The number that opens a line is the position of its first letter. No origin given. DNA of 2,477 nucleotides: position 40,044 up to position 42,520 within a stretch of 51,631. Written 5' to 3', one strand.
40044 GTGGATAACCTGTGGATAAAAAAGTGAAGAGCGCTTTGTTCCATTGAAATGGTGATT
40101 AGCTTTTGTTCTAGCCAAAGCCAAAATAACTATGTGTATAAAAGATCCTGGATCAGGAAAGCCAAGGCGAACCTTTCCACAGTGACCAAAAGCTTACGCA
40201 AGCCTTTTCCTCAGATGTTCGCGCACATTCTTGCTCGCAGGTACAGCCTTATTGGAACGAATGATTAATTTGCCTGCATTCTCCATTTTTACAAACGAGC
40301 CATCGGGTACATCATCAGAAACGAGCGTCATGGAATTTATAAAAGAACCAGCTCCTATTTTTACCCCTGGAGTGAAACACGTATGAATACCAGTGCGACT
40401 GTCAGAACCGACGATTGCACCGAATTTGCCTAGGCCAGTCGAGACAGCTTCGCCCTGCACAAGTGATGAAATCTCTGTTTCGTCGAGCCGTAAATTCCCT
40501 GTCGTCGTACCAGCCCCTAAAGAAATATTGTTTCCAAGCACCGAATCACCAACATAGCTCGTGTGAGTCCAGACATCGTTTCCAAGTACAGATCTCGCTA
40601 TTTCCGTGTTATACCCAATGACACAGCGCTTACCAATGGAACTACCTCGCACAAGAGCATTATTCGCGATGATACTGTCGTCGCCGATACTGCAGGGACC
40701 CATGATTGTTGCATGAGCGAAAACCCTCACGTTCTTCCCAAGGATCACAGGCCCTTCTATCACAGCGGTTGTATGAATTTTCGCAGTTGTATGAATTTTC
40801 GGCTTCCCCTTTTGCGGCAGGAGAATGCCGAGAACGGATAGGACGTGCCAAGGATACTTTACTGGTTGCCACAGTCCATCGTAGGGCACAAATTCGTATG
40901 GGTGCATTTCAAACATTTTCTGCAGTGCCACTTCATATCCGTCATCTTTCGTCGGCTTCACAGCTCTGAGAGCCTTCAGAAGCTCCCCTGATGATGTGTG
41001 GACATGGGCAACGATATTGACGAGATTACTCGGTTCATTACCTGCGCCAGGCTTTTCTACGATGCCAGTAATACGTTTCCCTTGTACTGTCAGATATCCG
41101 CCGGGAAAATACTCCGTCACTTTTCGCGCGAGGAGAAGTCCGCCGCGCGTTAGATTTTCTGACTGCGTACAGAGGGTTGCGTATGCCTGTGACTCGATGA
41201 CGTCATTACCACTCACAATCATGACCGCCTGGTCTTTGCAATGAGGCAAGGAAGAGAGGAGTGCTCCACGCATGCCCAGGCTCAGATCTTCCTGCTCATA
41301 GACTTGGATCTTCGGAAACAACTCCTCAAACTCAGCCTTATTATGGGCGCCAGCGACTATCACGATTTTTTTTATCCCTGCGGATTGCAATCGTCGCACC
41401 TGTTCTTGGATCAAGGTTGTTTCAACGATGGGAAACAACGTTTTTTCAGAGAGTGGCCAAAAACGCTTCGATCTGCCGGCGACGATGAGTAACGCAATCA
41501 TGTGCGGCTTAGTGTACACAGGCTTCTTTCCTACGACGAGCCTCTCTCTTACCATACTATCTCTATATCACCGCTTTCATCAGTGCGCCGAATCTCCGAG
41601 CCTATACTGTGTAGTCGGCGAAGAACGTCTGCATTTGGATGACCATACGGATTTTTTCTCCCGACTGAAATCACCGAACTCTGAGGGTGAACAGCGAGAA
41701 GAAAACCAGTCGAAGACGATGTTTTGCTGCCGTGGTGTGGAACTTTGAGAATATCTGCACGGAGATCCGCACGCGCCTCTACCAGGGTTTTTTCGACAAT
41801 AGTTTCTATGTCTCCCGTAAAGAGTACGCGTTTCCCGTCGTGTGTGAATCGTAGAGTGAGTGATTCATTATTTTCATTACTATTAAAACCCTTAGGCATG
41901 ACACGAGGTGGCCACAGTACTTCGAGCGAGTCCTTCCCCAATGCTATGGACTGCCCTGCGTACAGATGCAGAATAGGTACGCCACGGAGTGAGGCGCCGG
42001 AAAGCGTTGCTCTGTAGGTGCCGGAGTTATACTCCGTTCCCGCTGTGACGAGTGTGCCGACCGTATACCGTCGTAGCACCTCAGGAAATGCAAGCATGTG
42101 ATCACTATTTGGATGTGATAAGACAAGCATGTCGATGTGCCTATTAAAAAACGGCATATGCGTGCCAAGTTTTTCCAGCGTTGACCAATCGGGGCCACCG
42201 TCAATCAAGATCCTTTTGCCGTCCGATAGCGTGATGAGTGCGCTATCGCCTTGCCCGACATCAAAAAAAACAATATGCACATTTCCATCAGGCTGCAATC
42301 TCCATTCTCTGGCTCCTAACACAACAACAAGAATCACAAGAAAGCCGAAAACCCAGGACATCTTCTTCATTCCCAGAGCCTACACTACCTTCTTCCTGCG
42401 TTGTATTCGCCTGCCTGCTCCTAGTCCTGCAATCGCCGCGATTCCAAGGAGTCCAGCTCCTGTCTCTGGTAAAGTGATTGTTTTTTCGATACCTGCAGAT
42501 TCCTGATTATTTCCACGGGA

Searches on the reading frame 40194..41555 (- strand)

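Call 81: search_protein_families(library=pfam, proteins=[window:40194-41555:-], max_evalue=0.001)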
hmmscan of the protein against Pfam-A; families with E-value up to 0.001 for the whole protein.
window:40194-41555:- (453 aa): 5 families
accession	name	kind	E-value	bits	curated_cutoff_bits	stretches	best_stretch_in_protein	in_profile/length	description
PF00132.30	Hexapep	-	3e-16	58.8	27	2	270-304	2-36/36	Bacterial transferase hexapeptide (six repeats)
PF00483.29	NTP_transferase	-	1.1e-15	58.3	21.2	1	21-229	2-226/245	Nucleotidyl transferase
PF12804.13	NTP_transf_3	-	6.4e-11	43.1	27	1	22-133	2-112/160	MobA-like NTP transferase domain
PF25084.1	LbH_EIF2B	-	2.5e-09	37.5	54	1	273-351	7-86/105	EIF2B subunit epsilon LbH domain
PF14602.12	Hexapep_2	-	0.00018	21.6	27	0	269-301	1-31/34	Hexapeptide repeat of succinyl-transferase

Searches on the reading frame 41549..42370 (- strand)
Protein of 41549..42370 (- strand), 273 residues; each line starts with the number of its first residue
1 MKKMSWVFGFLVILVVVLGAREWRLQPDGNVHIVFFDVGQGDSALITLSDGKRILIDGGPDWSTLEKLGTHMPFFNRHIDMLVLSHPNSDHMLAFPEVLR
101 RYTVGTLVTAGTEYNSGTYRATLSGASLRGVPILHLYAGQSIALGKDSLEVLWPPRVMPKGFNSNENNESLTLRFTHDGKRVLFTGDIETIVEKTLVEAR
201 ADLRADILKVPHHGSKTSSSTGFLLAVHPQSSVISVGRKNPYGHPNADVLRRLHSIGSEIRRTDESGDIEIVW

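Call 81: search_protein_families(library=pfam, proteins=[window:41549-42370:-], max_evalue=0.001)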
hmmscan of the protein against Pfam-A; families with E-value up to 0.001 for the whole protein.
window:41549-42370:- (273 aa): 3 families
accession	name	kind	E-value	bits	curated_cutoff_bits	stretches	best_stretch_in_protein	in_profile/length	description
PF00753.33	Lactamase_B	-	8.8e-12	45.8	22.7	1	37-237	2-195/196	Metallo-beta-lactamase superfamily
PF12706.13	Lactamase_B_2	-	7e-09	36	27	1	53-195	2-150/200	Beta-lactamase superfamily domain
PF13483.12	Lactamase_B_3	-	3.7e-05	24.2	24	1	43-222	8-143/160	Beta-lactamase superfamily domain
